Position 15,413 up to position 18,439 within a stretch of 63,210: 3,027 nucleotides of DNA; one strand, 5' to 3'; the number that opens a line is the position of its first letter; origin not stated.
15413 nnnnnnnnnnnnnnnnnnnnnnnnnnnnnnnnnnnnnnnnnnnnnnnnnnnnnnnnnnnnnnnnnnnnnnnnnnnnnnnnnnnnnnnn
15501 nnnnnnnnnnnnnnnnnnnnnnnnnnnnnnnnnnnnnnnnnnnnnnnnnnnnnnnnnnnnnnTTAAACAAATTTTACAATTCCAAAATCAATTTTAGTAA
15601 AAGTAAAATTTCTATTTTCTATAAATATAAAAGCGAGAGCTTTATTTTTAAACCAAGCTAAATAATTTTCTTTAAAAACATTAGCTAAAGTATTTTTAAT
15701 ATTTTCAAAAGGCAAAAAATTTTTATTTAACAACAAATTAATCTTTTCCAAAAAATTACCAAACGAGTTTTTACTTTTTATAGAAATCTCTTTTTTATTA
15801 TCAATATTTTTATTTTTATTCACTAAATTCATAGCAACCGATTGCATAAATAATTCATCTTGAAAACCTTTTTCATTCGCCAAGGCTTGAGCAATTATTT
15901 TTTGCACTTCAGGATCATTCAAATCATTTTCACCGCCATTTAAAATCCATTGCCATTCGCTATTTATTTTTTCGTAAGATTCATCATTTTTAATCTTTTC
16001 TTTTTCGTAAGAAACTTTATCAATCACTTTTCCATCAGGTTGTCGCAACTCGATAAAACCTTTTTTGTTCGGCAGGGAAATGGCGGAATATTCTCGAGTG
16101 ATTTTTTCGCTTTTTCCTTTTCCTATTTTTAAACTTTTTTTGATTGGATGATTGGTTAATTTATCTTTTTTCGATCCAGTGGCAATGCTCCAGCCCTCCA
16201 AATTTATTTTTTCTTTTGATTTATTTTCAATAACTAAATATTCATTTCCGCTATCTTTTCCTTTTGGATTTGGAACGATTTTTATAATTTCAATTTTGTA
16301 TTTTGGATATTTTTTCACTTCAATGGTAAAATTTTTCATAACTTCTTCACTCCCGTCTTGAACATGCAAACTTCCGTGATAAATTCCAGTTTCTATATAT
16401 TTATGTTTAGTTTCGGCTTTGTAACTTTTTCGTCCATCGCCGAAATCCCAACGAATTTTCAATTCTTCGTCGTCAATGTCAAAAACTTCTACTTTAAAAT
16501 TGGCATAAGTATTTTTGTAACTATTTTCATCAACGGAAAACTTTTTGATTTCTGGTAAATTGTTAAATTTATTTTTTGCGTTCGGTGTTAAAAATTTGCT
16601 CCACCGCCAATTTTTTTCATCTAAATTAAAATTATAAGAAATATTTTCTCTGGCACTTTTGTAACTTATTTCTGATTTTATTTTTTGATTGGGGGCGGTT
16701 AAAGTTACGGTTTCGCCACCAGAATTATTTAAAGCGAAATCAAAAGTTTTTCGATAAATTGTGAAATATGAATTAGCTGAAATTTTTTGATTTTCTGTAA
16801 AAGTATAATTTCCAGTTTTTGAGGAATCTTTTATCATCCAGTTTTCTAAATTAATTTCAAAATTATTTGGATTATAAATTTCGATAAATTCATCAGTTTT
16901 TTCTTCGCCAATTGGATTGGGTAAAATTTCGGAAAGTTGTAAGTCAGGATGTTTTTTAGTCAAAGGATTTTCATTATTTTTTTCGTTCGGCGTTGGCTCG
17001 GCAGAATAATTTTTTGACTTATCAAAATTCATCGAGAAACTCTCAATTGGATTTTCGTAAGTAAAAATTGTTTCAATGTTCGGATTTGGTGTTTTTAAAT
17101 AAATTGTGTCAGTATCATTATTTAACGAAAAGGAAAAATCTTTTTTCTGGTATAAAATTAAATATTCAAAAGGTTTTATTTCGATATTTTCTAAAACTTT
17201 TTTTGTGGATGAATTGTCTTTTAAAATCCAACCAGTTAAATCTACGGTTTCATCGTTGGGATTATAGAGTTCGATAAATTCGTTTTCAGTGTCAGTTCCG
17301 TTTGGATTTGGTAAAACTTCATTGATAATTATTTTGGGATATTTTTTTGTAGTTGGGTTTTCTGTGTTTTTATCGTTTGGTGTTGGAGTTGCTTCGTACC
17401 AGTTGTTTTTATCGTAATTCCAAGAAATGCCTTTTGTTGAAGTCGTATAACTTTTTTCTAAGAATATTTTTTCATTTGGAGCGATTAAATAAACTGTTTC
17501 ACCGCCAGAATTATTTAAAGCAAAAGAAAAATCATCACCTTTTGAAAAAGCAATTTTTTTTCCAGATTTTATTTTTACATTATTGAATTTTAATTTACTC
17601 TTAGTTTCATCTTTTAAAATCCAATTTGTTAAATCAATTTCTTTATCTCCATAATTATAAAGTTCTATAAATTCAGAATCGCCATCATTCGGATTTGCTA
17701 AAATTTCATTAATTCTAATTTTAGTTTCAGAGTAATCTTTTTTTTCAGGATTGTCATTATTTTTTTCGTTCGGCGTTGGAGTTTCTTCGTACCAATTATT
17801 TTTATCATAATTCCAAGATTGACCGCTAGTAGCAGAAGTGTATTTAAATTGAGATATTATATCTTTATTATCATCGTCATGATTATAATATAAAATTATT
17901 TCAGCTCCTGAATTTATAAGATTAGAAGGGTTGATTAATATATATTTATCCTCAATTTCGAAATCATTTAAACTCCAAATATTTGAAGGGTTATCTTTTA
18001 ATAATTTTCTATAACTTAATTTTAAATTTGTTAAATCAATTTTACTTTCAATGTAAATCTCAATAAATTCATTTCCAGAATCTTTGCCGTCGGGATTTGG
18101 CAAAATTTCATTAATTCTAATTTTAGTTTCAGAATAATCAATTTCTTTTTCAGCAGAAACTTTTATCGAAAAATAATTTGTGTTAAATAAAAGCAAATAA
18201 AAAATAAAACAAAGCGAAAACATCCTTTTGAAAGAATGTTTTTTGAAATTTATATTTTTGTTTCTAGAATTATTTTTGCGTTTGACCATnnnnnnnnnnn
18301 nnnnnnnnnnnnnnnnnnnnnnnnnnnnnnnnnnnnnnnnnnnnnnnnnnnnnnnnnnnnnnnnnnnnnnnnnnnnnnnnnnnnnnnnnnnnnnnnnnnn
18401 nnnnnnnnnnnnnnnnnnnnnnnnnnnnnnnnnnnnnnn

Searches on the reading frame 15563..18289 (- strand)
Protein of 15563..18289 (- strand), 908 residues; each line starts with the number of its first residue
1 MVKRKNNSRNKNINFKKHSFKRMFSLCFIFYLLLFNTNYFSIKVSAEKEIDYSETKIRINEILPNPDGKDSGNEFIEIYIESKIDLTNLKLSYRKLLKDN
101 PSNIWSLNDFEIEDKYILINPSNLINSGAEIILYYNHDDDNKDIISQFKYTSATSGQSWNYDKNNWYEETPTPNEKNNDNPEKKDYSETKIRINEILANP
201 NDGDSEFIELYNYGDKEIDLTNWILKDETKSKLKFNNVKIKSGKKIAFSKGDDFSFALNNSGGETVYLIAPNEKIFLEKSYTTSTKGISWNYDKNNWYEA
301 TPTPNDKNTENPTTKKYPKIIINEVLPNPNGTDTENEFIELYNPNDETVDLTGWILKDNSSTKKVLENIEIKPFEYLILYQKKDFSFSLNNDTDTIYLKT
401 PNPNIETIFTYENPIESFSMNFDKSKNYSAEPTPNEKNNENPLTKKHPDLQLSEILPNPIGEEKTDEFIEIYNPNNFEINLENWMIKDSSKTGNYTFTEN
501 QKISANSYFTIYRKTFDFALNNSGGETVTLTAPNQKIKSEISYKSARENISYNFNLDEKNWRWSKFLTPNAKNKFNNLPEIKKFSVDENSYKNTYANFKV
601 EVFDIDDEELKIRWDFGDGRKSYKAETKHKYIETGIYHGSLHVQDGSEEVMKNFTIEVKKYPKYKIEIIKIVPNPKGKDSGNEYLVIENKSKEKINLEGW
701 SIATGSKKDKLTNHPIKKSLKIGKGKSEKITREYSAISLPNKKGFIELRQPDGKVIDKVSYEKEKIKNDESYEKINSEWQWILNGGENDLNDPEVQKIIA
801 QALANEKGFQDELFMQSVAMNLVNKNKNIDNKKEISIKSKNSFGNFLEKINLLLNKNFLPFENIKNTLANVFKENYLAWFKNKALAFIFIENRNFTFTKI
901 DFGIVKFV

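Call 55: search_protein_families(library=pfam, proteins=[window:15563-18289:-], max_evalue=0.0001)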
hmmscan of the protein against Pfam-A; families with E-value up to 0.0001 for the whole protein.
window:15563-18289:- (908 aa): 3 families
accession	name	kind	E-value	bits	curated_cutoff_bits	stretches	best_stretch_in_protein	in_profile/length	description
PF00932.25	LTD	-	2.1e-64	215.1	34.3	4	315-405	3-101/109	Lamin Tail Domain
PF18911.6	PKD_4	-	1.2e-10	41.7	27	1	577-652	2-77/85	PKD domain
PF00801.26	PKD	-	1.1e-06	29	23.5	1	593-658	14-80/80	PKD domain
